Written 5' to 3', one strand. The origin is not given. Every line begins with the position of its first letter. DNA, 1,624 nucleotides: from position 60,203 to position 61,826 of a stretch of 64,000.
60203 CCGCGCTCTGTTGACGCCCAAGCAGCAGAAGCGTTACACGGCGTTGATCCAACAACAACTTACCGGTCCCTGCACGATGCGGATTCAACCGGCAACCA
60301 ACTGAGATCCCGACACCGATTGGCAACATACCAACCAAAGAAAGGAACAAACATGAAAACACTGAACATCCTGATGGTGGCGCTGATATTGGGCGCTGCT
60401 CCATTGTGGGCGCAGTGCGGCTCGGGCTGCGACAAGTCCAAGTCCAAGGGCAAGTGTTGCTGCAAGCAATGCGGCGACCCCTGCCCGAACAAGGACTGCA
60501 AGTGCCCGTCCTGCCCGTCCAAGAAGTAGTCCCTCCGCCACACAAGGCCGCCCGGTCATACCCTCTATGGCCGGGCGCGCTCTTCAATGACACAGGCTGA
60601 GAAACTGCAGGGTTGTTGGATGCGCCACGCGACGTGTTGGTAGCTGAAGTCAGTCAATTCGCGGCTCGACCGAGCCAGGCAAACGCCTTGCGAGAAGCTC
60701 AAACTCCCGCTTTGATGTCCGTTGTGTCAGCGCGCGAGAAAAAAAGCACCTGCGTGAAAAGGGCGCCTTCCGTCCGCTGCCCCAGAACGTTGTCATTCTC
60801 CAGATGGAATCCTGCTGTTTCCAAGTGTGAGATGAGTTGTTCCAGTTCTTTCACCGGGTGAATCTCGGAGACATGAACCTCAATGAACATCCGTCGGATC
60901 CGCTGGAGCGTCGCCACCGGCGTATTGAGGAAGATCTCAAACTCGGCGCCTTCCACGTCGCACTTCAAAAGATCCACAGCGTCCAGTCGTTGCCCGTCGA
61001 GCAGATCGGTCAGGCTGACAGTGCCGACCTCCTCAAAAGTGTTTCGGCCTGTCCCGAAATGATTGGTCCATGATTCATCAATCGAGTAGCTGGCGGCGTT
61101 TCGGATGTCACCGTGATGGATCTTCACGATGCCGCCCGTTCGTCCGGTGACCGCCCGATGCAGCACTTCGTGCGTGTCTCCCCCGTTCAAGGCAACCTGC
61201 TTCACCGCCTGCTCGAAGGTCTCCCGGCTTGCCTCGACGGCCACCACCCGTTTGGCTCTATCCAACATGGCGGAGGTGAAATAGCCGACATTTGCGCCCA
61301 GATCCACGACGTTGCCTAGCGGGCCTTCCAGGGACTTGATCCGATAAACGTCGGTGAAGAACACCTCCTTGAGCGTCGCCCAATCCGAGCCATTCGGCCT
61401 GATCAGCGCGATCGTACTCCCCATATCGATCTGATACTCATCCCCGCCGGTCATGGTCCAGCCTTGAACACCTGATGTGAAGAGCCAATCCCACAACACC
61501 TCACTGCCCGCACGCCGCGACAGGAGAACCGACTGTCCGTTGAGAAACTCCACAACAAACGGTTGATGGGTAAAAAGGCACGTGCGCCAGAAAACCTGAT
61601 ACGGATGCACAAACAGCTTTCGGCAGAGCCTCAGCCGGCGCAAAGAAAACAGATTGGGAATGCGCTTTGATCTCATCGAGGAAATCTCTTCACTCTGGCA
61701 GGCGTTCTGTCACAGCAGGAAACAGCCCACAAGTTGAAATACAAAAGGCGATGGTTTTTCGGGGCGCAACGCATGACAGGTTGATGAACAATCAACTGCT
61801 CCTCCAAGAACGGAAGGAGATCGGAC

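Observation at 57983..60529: CnrYXH-like envelope metal/stress module: ECF sigma, membrane protein, LTxxQ periplasmic protein, plus a secreted metallothionein-like peptide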

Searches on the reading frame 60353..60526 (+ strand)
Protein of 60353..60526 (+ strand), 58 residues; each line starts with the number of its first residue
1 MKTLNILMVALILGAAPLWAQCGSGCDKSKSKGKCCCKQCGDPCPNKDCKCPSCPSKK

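Call 5: search_protein_families(library=pfam, proteins=[window:60353-60526:+], max_evalue=0.1)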
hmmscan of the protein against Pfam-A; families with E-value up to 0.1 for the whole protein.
window:60353-60526:+ (58 aa): 0 families

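Call 6: search_protein_families(library=ncbifam, proteins=[window:60353-60526:+], max_evalue=0.1)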
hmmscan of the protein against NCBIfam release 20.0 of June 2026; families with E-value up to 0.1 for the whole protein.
window:60353-60526:+ (58 aa): 1 family
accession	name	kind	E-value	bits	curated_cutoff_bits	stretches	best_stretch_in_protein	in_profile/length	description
TIGR04200.2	targ_of_XrtJ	subfamily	0.0021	17.8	40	1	2-29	2-28/57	PExPT-CTERM protein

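Call 8: find_homologous_proteins(query=window:60353-60526:+, max_evalue=10)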
Query window:60353-60526:+ (58 aa): 2 proteins with E <= 10 among 2 candidates.
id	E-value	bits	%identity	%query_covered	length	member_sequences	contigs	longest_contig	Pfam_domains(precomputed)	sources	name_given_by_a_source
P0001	4.2e-31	123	100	100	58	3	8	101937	-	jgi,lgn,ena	-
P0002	1.5e-26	109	93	100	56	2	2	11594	-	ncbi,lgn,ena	-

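Call 10: find_encoding_contigs(protein=P0002, flank=6000, max_places=6)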
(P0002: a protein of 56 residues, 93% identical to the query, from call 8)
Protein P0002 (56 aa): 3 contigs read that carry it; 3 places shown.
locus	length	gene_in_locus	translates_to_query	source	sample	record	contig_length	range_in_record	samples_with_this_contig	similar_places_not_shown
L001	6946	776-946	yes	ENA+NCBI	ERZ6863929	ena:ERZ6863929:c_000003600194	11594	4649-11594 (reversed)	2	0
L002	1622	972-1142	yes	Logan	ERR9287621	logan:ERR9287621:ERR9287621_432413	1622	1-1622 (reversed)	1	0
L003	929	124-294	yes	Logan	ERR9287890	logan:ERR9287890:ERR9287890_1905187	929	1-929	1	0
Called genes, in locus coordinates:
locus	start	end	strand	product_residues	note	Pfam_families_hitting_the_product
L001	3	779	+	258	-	?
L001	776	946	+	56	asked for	-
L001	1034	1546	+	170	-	-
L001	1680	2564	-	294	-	PF14235:DUF4337, PF14023:Bestrophin-like (weak)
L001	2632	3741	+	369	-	PF00149:Metallophos, PF12850:Metallophos_2 (weak)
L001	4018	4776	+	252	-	-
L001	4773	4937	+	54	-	-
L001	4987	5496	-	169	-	-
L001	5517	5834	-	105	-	-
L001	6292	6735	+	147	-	-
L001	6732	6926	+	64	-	-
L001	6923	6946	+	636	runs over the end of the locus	PF08450:SGL (faint), PF25174:Beta-prop_THOC3, PF07676:PD40 (faint), PF10282:Lactonase (faint), PF00034:Cytochrom_C (faint), PF03150:CCP_MauG (faint), PF13442:Cytochrome_CBB3 (faint)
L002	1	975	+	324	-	?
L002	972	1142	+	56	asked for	-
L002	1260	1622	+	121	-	?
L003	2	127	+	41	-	?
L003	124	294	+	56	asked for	-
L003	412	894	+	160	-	-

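Call 16: find_encoding_contigs(protein=P0001, flank=10000, max_places=8)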
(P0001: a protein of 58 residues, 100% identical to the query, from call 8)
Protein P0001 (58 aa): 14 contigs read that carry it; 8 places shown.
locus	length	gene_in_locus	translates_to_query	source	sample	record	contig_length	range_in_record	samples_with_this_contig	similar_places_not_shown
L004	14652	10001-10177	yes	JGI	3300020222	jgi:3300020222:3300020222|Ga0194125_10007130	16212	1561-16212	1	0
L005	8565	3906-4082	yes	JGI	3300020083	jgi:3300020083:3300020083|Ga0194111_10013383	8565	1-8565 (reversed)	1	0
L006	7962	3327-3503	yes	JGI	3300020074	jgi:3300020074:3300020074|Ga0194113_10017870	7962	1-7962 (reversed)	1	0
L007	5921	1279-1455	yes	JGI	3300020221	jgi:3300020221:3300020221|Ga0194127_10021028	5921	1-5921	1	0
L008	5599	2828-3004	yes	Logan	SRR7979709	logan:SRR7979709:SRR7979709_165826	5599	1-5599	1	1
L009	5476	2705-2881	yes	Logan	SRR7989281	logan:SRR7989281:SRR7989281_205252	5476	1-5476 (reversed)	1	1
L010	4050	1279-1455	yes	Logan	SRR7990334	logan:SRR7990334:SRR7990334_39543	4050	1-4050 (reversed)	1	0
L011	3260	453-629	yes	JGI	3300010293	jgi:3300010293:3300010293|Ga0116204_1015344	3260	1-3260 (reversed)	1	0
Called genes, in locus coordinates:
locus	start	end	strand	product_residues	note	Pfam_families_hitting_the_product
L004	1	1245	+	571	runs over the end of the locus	PF06283:ThuA, PF01261:AP_endonuc_2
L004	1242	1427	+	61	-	-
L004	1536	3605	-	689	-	PF00514:Arm (faint), PF02985:HEAT (faint), PF13646:HEAT_2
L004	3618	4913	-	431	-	PF10518:TAT_signal (weak), PF01408:GFO_IDH_MocA, PF19051:GFO_IDH_MocA_C2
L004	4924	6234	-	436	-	PF01408:GFO_IDH_MocA, PF19051:GFO_IDH_MocA_C2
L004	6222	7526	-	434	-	PF10518:TAT_signal (weak), PF01408:GFO_IDH_MocA, PF19051:GFO_IDH_MocA_C2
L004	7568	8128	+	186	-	PF04542:Sigma70_r2, PF08281:Sigma70_r4_2, PF04545:Sigma70_r4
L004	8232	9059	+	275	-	PF20803:PaaX_M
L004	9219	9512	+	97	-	-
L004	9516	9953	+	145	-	PF13801:Metal_resist (weak), PF07813:LTXXQ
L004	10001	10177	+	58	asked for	-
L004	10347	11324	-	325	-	PF05050:Methyltransf_21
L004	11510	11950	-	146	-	PF04074:DUF386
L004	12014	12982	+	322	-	PF01408:GFO_IDH_MocA, PF22725:GFO_IDH_MocA_C3, PF02894:GFO_IDH_MocA_C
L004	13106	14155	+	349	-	PF00044:Gp_dh_N, PF02800:Gp_dh_C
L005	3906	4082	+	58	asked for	-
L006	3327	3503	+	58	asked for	-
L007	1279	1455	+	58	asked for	-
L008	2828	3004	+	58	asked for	-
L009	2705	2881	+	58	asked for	-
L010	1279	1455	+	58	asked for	-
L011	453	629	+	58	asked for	-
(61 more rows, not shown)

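Call 21: search_protein_representatives(protein=window:60353-60526:+)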
Query: 58 residues. Proteins with E-value up to 0.001 (for the whole library): 2; up to 1e-10: 1; up to 1e-30: 0. The best 2 are listed.
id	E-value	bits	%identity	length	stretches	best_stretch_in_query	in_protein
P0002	4.7e-27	108.8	96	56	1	1-58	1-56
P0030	9.6e-04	35.3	53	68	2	25-58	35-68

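Call 25: find_encoding_contigs(protein=P0030, flank=10000, max_places=6)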
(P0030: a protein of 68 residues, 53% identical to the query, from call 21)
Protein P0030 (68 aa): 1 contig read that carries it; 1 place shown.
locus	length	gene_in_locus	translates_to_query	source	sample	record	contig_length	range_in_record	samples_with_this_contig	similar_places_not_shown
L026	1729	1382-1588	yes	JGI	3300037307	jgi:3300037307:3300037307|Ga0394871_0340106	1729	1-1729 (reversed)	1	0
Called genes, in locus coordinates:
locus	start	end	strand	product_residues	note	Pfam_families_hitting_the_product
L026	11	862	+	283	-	PF00873:ACR_tran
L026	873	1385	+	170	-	PF11827:DUF3347 (weak)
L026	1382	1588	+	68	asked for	-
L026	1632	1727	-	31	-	?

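Call 35: find_homologous_proteins(query=A2, max_evalue=1)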
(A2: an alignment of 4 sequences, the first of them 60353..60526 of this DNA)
Query A2 (4 sequences) (58 aa, profile of the alignment): 7 proteins with E <= 1 among 27 candidates.
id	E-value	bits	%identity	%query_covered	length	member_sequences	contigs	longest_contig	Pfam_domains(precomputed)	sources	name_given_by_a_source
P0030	8.1e-30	121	49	100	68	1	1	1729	-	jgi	jgi:hypothetical protein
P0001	1.4e-23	101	100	100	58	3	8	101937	-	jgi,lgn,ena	-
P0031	5.9e-22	96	46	100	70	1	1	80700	-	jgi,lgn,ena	-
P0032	2.0e-20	91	46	67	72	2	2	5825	-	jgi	-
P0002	5.5e-20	89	93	100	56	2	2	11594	-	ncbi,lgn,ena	-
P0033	4.9e-17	80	39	100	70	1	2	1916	-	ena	-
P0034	5.3e-13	67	45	100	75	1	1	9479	-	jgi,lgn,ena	-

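Call 36: find_related_loci(query=A2, collection=metagenome_contigs, flank=8000)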
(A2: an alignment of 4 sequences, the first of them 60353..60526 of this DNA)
Query A2 (58 aa) in metagenome_contigs; peptide patterns used: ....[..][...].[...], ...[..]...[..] (x = any residue, [..] = any of these).
449 stretches matched a pattern; 1 encode a relative of the query (tblastn E <= 1e-3); 1 distinct loci.
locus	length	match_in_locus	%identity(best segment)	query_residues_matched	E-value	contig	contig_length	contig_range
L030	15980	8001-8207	46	1-58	8e-13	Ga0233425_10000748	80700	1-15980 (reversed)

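Call 38: find_encoding_contigs(protein=P0031, flank=10000, max_places=2)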
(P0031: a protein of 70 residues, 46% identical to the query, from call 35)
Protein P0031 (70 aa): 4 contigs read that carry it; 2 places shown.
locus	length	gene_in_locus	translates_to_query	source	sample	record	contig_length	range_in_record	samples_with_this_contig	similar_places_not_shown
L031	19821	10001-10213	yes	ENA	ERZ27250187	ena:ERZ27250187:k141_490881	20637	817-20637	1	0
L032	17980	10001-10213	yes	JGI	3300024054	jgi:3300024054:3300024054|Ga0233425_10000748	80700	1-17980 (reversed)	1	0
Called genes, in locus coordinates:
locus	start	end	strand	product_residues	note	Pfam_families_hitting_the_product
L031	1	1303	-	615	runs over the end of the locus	PF13646:HEAT_2 (faint)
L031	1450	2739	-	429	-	PF01408:GFO_IDH_MocA, PF22725:GFO_IDH_MocA_C3 (faint), PF19051:GFO_IDH_MocA_C2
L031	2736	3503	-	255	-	PF06439:3keto-disac_hyd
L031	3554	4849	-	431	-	PF01408:GFO_IDH_MocA, PF19051:GFO_IDH_MocA_C2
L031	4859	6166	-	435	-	PF01408:GFO_IDH_MocA, PF19051:GFO_IDH_MocA_C2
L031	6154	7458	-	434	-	PF10518:TAT_signal (weak), PF01408:GFO_IDH_MocA, PF19051:GFO_IDH_MocA_C2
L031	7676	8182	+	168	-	PF07638:Sigma70_ECF (weak), PF04542:Sigma70_r2, PF08281:Sigma70_r4_2, PF04545:Sigma70_r4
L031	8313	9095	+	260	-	PF20803:PaaX_M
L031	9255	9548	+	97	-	-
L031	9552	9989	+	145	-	PF13801:Metal_resist (weak), PF07813:LTXXQ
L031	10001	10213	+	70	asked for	-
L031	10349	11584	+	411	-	-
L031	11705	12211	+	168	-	-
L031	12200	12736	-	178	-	PF00702:Hydrolase (weak), PF12710:HAD (weak), PF13419:HAD_2 (weak), PF13242:Hydrolase_like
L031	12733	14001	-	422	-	PF00275:EPSP_synthase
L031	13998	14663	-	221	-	PF01487:DHquinase_I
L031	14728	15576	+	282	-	PF02591:Zn_ribbon_9, PF00359:PTS_EIIA_2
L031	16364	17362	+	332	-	PF02493:MORN, PF08308:PEGA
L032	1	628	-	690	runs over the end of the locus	PF02985:HEAT (faint), PF13646:HEAT_2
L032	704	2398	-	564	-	PF03235:GmrSD_N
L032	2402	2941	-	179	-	PF10543:ORF6N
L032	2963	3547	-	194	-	PF10543:ORF6N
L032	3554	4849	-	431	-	PF01408:GFO_IDH_MocA, PF19051:GFO_IDH_MocA_C2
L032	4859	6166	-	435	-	PF01408:GFO_IDH_MocA, PF19051:GFO_IDH_MocA_C2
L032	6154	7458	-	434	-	PF10518:TAT_signal (weak), PF01408:GFO_IDH_MocA, PF19051:GFO_IDH_MocA_C2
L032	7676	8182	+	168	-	PF07638:Sigma70_ECF (weak), PF04542:Sigma70_r2, PF08281:Sigma70_r4_2, PF04545:Sigma70_r4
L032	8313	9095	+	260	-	PF20803:PaaX_M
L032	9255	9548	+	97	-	-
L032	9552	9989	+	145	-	PF13801:Metal_resist (weak), PF07813:LTXXQ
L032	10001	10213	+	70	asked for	-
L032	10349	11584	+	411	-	-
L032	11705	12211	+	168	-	-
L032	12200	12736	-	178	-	PF00702:Hydrolase (weak), PF12710:HAD (weak), PF13419:HAD_2 (weak), PF13242:Hydrolase_like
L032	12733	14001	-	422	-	PF00275:EPSP_synthase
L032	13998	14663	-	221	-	PF01487:DHquinase_I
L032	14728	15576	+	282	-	PF02591:Zn_ribbon_9, PF00359:PTS_EIIA_2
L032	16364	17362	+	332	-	PF02493:MORN, PF08308:PEGA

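Call 39: find_encoding_contigs(protein=P0034, flank=10000, max_places=2)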
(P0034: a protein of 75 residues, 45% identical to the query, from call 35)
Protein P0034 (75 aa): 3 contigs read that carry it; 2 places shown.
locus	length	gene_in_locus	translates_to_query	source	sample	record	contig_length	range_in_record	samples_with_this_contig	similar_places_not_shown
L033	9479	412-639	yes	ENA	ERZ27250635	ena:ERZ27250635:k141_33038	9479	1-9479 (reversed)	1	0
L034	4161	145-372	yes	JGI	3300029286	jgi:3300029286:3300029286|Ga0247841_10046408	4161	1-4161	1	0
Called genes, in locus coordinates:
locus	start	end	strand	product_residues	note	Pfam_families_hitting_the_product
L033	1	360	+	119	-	?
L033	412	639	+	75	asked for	-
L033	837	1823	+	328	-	PF04389:Peptidase_M28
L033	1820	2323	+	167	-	-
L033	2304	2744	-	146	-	PF04074:DUF386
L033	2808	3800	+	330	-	PF01408:GFO_IDH_MocA, PF02894:GFO_IDH_MocA_C, PF22725:GFO_IDH_MocA_C3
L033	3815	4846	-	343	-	PF18483:Lectin_L-type_dom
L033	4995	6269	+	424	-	PF03952:Enolase_N, PF00113:Enolase_C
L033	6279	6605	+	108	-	PF04977:DivIC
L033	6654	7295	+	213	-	PF02666:PS_Dcarbxylase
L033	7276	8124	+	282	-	PF01066:CDP-OH_P_transf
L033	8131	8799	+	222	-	PF01810:LysE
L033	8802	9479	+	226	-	?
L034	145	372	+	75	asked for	-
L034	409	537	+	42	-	-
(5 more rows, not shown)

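Call 57: search_solved_structures(query=A5, max_evalue=10)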
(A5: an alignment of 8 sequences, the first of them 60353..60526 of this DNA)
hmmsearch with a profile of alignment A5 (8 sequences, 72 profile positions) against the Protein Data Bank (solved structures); distinct sequences matched with E-value up to 10: 2.
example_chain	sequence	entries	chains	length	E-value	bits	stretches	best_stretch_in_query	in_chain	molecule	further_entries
10ss_a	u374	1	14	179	0.89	12.9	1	7-41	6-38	Ferrous iron transporter B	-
1kig_L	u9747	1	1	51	7.6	9.9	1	20-59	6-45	FACTOR XA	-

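Call 58: search_protein_families(library=pfam, alignment_id=A5, max_evalue=10)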
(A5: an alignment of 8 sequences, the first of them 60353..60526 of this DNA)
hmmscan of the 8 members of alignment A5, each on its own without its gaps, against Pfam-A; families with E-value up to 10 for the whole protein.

A. member 1, window:60353-60526:+ (58 aa): 0 families

B. families by the number of members that match (of 8 scanned): 2 families
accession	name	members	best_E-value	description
PF01284.28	MARVEL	2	0.053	Membrane-associating domain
PF12749.12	Metallothio_Euk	1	9.7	Eukaryotic metallothionein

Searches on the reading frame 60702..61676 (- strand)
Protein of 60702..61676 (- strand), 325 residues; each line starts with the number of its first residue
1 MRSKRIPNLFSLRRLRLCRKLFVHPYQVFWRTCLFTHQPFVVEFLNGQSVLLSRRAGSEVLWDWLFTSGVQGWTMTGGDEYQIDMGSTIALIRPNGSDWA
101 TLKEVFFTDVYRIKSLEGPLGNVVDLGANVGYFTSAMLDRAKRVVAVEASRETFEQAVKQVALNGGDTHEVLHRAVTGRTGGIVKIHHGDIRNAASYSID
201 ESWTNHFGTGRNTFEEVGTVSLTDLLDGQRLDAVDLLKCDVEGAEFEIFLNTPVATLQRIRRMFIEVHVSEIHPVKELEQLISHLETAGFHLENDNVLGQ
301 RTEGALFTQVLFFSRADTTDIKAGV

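Call 5: search_protein_families(library=pfam, proteins=[window:60702-61676:-], max_evalue=0.1)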
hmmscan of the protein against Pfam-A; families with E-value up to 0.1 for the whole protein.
window:60702-61676:- (325 aa): 7 families
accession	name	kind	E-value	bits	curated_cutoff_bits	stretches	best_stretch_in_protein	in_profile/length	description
PF05050.19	Methyltransf_21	-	3.4e-16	60.3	22.7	1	125-291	1-172/173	Methyltransferase FkbM domain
PF01728.25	FtsJ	-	0.00074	19.9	24.1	1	117-198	20-82/181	FtsJ-like methyltransferase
PF02475.24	TRM5-TYW2_MTfase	-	0.0029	18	28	1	112-165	29-84/164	TRM5/TYW2 methyltransferase domain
PF13649.12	Methyltransf_25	-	0.017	16.3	27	1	123-165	1-45/97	Methyltransferase domain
PF00398.26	RrnaAD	-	0.034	13.7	24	1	122-162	33-73/263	Ribosomal RNA adenine dimethylase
PF05175.20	MTS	-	0.039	14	23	1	120-176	32-90/170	Methyltransferase small domain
PF13489.12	Methyltransf_23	-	0.045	13.9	27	1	119-155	22-58/164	Methyltransferase domain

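Call 6: search_protein_families(library=ncbifam, proteins=[window:60702-61676:-], max_evalue=0.1)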
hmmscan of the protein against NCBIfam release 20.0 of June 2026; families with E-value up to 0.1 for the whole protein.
window:60702-61676:- (325 aa): 8 families
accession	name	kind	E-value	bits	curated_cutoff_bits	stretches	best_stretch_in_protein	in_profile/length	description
TIGR01444.1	fkbM_fam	subfamily_domain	1.8e-23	83.5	37.7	1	123-268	2-143/143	FkbM family methyltransferase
NF000499.2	Erm23S_rRNA_broad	equivalog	0.0036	16.7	212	1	122-161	26-65/244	23S ribosomal RNA methyltransferase Erm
NF043040.1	corrin_prot_MT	hypoth_equivalog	0.0053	16.2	180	1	120-176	42-99/216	corrinoid protein-associated methyltransferase CpaM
TIGR00478.1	tly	subfamily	0.008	15.5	185.8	1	123-160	79-117/228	TlyA family rRNA (cytidine-2'-O)-methyltransferase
NF041820.1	daptide_MTase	equivalog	0.012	15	175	1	120-154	37-71/243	daptide-type RiPP biosynthesis methyltransferase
TIGR00479.1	rumA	equivalog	0.012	14.5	183.55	1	121-168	295-342/432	23S rRNA (uracil(1939)-C(5))-methyltransferase RlmD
NF009639.0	PRK13168.1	equivalog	0.019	13.8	458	1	122-173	303-354/446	23S rRNA (uracil(1939)-C(5))-methyltransferase RlmD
TIGR04290.1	meth_Rta_06860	hypoth_equivalog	0.098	12.1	300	0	122-160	52-91/226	TIGR04290 family methyltransferase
